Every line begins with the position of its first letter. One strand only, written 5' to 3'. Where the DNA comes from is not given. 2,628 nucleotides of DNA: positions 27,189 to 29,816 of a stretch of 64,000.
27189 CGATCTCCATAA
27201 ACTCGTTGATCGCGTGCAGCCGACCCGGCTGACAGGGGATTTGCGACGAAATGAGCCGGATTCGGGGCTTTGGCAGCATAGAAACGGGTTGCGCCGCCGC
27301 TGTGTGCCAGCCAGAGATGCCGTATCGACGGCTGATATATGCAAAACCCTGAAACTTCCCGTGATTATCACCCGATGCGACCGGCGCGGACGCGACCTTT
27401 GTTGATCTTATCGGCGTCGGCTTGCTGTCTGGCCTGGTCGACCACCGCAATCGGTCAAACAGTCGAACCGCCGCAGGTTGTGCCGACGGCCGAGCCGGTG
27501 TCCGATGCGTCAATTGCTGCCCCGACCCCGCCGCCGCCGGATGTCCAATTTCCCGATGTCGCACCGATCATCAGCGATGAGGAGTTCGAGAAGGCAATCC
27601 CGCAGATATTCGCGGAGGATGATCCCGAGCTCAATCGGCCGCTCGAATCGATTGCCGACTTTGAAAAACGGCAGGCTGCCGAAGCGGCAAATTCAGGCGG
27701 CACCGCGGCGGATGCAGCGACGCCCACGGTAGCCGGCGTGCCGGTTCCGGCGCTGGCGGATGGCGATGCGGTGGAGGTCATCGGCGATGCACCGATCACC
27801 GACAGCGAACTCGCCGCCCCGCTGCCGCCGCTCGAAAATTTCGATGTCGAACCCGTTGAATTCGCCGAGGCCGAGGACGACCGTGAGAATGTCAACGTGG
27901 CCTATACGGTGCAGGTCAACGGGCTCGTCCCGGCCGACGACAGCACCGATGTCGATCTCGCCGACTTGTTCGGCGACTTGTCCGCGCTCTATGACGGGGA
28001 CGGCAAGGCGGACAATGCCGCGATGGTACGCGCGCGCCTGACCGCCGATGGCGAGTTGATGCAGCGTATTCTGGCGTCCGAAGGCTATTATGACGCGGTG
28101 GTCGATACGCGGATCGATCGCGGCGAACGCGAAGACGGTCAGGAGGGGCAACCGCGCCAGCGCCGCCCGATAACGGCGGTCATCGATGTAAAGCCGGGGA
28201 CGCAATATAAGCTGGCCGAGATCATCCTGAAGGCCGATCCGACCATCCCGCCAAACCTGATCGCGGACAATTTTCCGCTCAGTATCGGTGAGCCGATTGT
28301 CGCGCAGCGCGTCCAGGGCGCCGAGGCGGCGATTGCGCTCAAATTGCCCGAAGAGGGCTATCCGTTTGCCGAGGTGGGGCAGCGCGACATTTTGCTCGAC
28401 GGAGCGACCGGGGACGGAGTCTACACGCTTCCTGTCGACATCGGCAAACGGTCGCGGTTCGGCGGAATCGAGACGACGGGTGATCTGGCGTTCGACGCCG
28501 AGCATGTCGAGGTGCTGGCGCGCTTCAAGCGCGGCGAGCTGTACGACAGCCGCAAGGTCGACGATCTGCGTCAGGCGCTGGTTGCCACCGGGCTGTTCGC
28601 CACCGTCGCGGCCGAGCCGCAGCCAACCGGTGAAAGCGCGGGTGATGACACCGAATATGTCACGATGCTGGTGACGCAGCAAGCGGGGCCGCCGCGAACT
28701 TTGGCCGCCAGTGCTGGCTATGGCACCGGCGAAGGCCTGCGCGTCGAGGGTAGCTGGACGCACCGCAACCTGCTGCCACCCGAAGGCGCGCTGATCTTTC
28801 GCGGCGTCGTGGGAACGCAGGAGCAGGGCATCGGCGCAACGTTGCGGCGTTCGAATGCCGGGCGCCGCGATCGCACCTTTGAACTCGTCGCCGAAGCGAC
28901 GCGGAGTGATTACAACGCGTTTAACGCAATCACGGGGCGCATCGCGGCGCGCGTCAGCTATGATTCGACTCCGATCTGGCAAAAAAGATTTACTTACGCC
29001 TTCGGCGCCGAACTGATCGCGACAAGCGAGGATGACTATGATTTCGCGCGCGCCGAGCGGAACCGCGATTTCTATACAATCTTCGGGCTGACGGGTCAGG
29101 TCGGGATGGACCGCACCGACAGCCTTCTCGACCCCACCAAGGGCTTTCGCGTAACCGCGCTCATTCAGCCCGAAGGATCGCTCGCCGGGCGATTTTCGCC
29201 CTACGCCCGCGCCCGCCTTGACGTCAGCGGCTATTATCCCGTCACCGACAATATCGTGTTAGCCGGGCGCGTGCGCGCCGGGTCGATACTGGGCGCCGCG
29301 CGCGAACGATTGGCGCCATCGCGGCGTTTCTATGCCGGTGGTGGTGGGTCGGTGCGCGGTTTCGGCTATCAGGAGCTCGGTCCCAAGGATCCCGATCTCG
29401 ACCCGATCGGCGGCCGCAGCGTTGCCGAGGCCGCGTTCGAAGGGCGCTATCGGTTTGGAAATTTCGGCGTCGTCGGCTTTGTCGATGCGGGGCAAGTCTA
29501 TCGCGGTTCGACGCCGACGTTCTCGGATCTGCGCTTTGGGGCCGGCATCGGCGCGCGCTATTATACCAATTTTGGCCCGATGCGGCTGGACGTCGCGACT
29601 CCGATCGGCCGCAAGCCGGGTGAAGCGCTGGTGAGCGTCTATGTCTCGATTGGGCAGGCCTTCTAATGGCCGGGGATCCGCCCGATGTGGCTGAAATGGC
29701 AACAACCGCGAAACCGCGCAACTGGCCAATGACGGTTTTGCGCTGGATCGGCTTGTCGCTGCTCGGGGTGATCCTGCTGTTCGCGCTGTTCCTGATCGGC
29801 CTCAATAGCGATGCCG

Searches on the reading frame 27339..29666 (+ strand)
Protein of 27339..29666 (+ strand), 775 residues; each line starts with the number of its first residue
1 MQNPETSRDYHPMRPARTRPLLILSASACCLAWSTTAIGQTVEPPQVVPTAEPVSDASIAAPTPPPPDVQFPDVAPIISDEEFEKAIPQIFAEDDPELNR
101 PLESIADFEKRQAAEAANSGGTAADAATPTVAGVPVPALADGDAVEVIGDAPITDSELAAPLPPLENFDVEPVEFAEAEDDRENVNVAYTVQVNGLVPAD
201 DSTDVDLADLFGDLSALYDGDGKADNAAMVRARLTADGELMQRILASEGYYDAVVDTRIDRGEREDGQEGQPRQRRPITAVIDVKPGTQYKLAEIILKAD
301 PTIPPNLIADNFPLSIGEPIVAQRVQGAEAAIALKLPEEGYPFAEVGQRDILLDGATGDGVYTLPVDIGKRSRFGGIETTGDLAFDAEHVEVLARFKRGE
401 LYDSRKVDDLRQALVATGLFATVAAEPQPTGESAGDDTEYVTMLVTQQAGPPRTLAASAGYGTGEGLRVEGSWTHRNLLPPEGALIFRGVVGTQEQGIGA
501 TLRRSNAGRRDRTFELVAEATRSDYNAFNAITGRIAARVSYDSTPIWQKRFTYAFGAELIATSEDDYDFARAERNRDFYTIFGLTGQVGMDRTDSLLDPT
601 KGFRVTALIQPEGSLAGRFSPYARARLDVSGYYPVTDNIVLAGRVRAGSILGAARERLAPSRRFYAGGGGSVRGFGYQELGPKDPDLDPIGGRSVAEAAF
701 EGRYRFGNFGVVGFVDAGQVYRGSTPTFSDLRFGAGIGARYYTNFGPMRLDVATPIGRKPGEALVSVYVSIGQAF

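Call 11: search_protein_families(library=pfam, proteins=[window:27339-29666:+], max_evalue=0.00001)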
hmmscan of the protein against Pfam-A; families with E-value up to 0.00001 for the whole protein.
window:27339-29666:+ (775 aa): 2 families
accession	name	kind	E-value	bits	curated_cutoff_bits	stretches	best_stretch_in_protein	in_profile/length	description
PF01103.29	Omp85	-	2.8e-41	142.5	24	1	462-775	4-325/325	Omp85 superfamily domain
PF07244.20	POTRA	-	6.8e-12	46.4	21.3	0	373-446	2-77/79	Surface antigen variable number repeat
